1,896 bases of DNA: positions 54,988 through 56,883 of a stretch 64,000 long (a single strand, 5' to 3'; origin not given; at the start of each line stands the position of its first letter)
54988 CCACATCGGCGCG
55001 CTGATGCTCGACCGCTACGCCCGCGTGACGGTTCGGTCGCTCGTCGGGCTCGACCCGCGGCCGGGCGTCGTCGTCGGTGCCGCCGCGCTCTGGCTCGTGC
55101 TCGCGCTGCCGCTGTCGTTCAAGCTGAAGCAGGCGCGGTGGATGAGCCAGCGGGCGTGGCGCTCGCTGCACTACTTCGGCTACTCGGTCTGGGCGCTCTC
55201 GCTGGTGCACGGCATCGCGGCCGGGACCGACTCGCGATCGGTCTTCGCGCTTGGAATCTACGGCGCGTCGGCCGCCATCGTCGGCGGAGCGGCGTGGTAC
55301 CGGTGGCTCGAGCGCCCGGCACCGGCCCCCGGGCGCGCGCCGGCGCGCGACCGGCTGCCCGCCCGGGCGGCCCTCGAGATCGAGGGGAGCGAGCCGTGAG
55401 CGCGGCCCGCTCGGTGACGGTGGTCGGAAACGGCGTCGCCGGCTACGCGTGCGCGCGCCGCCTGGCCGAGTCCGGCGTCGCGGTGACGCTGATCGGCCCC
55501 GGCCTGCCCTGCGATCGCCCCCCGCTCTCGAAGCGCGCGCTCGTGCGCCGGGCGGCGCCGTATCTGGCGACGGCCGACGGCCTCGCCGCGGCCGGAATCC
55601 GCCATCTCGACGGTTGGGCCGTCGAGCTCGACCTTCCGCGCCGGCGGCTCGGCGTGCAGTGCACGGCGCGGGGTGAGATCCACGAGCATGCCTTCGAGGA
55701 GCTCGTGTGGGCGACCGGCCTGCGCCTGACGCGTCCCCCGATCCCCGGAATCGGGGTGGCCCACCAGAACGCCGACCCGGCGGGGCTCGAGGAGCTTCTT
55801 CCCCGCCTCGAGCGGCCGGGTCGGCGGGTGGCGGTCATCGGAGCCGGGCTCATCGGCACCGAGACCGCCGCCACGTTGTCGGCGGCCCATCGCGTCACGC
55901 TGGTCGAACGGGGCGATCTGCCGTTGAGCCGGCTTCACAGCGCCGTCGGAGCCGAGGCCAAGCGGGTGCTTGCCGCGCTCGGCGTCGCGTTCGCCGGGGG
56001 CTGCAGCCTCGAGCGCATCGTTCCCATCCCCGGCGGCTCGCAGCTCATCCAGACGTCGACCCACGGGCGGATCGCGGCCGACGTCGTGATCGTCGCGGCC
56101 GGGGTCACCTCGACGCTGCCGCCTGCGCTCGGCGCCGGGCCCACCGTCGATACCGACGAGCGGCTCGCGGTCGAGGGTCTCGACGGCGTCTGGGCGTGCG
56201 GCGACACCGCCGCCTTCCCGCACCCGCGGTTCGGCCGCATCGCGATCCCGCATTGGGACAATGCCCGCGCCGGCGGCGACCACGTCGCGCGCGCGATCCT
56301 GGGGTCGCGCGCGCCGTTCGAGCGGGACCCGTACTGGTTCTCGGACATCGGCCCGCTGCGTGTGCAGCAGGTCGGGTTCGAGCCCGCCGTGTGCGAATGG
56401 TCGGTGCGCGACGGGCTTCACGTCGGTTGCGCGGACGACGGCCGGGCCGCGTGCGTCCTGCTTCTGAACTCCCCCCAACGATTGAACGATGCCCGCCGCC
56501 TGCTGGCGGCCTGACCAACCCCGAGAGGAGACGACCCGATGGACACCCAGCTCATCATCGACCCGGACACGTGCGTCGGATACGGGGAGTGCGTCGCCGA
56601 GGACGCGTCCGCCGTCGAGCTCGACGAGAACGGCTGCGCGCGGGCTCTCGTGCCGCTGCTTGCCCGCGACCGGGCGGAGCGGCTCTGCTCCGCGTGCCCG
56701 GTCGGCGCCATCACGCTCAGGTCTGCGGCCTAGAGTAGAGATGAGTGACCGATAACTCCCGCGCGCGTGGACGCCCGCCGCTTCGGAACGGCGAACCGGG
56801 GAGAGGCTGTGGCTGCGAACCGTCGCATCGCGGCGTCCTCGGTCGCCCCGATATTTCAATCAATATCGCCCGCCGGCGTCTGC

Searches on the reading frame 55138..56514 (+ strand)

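Call 43: search_protein_families(library=pfam, proteins=[window:55138-56514:+], max_evalue=0.01)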
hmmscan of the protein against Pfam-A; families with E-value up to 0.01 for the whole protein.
window:55138-56514:+ (458 aa): 11 families
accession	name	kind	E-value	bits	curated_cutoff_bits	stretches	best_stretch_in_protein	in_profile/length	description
PF07992.20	Pyr_redox_2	-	5.4e-39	134.8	26.1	1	92-379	2-290/291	Pyridine nucleotide-disulphide oxidoreductase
PF00070.33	Pyr_redox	-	1.6e-11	45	22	1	230-296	1-68/82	Pyridine nucleotide-disulphide oxidoreductase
PF01266.30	DAO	-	1.8e-09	38.1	27.9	2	230-261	1-33/353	FAD dependent oxidoreductase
PF02737.24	3HCDH_N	-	1.1e-05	25.8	22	0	231-277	2-49/180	3-hydroxyacyl-CoA dehydrogenase, NAD binding domain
PF13241.12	NAD_binding_7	-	4.4e-05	24.5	22.1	0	91-128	8-42/104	Putative NAD(P)-binding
PF13450.12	NAD_binding_8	-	0.0002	22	21.9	0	95-119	1-25/68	NAD(P)-binding Rossmann-like domain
PF03486.20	HI0933_like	-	0.00055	19.9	50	0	92-119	2-29/244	HI0933-like protein Rossmann domain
PF02558.23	ApbA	-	0.00072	19.6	22.2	0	231-266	1-36/150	Ketopantoate reductase PanE/ApbA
PF02826.25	2-Hacid_dh_C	-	0.0026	17.6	25.1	0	224-250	32-58/178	D-isomer specific 2-hydroxyacid dehydrogenase, NAD binding domain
PF02254.24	TrkA_N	-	0.0044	17.8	23.8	0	231-258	1-29/116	TrkA-N domain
PF01134.28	GIDA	-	0.0069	15.9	22.1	0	93-119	2-28/391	Glucose inhibited division protein A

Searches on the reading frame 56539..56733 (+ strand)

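Call 43: search_protein_families(library=pfam, proteins=[window:56539-56733:+], max_evalue=0.01)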
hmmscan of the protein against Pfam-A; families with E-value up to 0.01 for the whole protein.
window:56539-56733:+ (64 aa): 2 families
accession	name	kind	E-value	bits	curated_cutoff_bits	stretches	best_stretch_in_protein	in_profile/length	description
PF13459.11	Fer4_15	-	3.2e-07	31.4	22.4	1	7-59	3-65/66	4Fe-4S single cluster domain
PF12838.12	Fer4_7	-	0.0049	17.7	27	0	5-20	31-46/52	4Fe-4S dicluster domain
